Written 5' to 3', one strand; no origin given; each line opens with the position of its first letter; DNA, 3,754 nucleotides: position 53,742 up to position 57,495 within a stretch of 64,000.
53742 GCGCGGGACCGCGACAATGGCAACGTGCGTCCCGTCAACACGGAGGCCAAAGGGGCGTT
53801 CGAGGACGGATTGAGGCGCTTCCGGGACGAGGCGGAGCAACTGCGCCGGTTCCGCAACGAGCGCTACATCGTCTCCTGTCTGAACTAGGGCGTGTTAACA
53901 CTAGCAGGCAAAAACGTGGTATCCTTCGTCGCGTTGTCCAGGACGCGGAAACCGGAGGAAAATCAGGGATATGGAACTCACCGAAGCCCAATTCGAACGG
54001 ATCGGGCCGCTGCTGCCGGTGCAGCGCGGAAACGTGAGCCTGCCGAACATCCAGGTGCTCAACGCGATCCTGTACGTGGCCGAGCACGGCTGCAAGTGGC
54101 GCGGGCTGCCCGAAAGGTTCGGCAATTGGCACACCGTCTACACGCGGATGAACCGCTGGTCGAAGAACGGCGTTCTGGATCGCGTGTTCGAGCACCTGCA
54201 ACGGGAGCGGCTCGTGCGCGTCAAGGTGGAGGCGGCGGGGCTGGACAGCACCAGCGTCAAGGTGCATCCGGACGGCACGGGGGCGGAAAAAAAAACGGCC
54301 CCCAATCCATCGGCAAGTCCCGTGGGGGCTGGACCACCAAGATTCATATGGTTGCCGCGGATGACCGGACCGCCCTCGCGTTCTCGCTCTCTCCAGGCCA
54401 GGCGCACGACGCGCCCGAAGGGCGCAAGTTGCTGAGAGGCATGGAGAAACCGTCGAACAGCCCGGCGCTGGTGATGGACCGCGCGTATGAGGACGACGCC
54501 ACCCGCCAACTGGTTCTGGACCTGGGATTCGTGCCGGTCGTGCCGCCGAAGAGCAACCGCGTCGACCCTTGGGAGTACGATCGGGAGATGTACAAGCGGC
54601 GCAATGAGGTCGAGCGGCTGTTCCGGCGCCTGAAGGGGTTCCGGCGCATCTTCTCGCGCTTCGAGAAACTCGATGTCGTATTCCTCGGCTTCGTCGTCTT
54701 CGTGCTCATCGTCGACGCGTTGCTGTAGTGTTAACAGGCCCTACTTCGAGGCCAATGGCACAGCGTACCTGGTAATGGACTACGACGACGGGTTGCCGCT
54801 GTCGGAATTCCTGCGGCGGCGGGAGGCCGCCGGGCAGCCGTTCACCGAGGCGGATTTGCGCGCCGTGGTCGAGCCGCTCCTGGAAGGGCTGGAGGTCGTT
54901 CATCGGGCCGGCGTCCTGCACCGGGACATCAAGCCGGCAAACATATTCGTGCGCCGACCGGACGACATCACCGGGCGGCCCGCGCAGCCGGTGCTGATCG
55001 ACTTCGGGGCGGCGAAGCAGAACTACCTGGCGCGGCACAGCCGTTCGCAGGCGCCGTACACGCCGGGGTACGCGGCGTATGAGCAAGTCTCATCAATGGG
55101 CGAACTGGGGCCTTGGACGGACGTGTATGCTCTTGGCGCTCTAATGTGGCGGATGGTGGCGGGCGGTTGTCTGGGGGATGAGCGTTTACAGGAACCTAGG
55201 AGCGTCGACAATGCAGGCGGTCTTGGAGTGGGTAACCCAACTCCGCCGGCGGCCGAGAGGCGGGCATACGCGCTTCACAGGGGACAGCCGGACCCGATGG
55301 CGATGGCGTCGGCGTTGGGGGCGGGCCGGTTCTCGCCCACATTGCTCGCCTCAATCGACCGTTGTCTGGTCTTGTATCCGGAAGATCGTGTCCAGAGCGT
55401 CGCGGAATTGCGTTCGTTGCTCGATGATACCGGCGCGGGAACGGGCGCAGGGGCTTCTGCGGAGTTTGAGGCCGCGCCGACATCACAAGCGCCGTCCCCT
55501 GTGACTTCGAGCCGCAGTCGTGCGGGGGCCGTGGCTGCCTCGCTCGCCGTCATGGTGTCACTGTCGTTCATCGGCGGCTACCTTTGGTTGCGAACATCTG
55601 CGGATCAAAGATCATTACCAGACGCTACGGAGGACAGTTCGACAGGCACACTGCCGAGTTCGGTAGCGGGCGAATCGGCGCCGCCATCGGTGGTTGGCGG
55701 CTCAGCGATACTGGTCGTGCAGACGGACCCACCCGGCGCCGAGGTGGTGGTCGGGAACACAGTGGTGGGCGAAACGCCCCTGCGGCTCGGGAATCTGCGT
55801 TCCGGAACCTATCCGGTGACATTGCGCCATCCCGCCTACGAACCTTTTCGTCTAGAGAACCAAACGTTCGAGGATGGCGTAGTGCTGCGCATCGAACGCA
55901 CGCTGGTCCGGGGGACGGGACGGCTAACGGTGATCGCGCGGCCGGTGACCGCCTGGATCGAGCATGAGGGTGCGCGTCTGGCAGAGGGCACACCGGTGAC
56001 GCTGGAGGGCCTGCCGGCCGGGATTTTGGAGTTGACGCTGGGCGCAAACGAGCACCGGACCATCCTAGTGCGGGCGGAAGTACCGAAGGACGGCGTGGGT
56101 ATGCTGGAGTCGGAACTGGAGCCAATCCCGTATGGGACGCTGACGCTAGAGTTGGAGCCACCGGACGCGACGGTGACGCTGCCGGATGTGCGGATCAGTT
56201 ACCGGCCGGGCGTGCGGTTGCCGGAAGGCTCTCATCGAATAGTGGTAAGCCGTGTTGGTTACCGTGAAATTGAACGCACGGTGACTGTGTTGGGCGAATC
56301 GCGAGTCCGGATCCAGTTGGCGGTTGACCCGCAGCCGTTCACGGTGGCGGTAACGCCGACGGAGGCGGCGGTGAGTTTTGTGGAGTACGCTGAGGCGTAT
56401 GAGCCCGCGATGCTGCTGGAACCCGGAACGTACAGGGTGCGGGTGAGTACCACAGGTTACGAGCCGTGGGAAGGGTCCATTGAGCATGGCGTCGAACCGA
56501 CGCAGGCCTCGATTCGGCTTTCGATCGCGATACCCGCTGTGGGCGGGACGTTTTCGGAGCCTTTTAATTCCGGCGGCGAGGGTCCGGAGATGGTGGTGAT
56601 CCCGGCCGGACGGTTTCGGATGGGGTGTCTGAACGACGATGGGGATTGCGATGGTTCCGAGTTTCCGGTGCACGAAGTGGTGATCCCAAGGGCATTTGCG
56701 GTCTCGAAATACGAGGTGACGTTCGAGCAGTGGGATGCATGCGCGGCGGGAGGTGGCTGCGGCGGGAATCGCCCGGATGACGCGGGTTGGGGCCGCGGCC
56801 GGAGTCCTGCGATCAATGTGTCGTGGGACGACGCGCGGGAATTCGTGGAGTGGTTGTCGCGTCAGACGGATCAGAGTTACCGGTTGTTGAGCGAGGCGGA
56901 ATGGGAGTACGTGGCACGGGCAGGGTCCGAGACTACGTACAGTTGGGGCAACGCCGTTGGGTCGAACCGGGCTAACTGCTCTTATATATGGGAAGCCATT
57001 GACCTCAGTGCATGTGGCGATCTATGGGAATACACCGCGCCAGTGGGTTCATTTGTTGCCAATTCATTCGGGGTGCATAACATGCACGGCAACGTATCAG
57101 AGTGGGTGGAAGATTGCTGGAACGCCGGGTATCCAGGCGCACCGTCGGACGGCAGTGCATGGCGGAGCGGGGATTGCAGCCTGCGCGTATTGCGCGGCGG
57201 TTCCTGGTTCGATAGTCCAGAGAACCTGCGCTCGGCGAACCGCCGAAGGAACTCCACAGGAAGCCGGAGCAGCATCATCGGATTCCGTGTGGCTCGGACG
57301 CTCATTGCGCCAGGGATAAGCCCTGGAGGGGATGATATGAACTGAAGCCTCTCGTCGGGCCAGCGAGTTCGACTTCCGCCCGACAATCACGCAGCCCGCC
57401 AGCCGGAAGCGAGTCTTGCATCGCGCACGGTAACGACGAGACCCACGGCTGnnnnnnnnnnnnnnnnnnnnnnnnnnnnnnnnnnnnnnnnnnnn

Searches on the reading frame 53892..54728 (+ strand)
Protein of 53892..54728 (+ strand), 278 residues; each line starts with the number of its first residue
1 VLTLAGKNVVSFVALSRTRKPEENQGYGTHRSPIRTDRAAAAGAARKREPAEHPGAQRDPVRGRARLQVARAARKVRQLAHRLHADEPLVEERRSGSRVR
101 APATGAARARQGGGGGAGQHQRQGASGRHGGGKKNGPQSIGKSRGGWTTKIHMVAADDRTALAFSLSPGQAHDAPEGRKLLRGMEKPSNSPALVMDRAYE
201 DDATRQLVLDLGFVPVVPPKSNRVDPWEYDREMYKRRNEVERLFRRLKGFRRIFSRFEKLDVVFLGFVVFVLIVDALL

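Call 5: search_protein_families(library=pfam, proteins=[window:53892-54728:+], max_evalue=0.01)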
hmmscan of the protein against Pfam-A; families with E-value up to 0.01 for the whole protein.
window:53892-54728:+ (278 aa): 3 families
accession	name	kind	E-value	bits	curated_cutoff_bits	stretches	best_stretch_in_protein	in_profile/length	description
PF01609.27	DDE_Tnp_1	-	4.6e-13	49.8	23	1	140-265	29-189/200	Transposase DDE domain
PF13586.12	DDE_Tnp_1_2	-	1.6e-05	25.7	29.2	1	194-277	2-85/86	Transposase DDE domain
PF13612.12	DDE_Tnp_1_3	-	0.0059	17.1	27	1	139-253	34-147/155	Transposase DDE domain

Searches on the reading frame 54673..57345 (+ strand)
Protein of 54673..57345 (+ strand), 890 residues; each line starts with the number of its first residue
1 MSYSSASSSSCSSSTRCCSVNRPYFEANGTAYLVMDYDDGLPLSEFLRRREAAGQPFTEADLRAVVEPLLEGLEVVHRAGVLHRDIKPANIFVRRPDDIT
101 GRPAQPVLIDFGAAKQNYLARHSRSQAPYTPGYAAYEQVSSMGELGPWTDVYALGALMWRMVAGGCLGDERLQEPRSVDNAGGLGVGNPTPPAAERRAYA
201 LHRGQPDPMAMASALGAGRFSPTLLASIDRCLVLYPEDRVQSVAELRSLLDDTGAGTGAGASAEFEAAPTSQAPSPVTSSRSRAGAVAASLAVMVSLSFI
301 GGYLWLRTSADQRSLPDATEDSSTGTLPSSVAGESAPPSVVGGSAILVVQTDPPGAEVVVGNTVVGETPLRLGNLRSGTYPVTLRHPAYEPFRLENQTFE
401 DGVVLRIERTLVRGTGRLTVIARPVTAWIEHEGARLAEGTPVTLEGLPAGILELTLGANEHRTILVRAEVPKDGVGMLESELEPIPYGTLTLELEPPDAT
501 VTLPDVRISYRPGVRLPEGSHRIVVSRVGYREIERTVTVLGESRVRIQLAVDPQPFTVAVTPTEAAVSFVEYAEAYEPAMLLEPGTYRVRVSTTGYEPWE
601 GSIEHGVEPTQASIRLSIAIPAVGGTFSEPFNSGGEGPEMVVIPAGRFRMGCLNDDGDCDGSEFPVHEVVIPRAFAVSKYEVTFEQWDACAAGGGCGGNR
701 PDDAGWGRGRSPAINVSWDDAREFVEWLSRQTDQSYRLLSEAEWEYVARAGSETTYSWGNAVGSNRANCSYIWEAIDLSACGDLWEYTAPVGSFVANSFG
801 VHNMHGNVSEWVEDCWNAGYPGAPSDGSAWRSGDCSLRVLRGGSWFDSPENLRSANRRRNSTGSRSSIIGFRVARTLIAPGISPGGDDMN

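Call 5: search_protein_families(library=pfam, proteins=[window:54673-57345:+], max_evalue=0.01)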
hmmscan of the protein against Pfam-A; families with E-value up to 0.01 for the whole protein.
window:54673-57345:+ (890 aa): 7 families
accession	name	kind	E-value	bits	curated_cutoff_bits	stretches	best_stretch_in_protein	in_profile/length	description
PF03781.23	FGE-sulfatase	-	1.6e-53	182.5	23.3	1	637-875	2-255/255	Sulfatase-modifying factor enzyme 1-like domain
PF08308.17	PEGA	-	3.7e-24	84.9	20.8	2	346-394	3-51/71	PEGA domain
PF00069.31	Pkinase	-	1.2e-21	77.8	31.7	1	24-165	66-194/263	Protein kinase domain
PF13620.12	CarboxypepD_reg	-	6e-09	36.6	32.3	0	582-604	45-68/82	Carboxypeptidase regulatory-like domain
PF07714.23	PK_Tyr_Ser-Thr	-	3.2e-08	33.6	23.1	1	28-165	73-201/258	Protein tyrosine and serine/threonine kinase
PF13715.12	CarbopepD_reg_2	-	0.00035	21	32.2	0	516-550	41-75/88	CarboxypepD_reg-like domain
PF03109.22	ABC1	-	0.0014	18.2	22.9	1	22-116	134-216/244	ABC1 atypical kinase-like domain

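Call 46: search_protein_families(library=padloc, proteins=[window:55183-57342:+], max_evalue=0.01)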
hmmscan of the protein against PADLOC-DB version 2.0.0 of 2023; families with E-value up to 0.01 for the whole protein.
seq(720 aa): 0 families
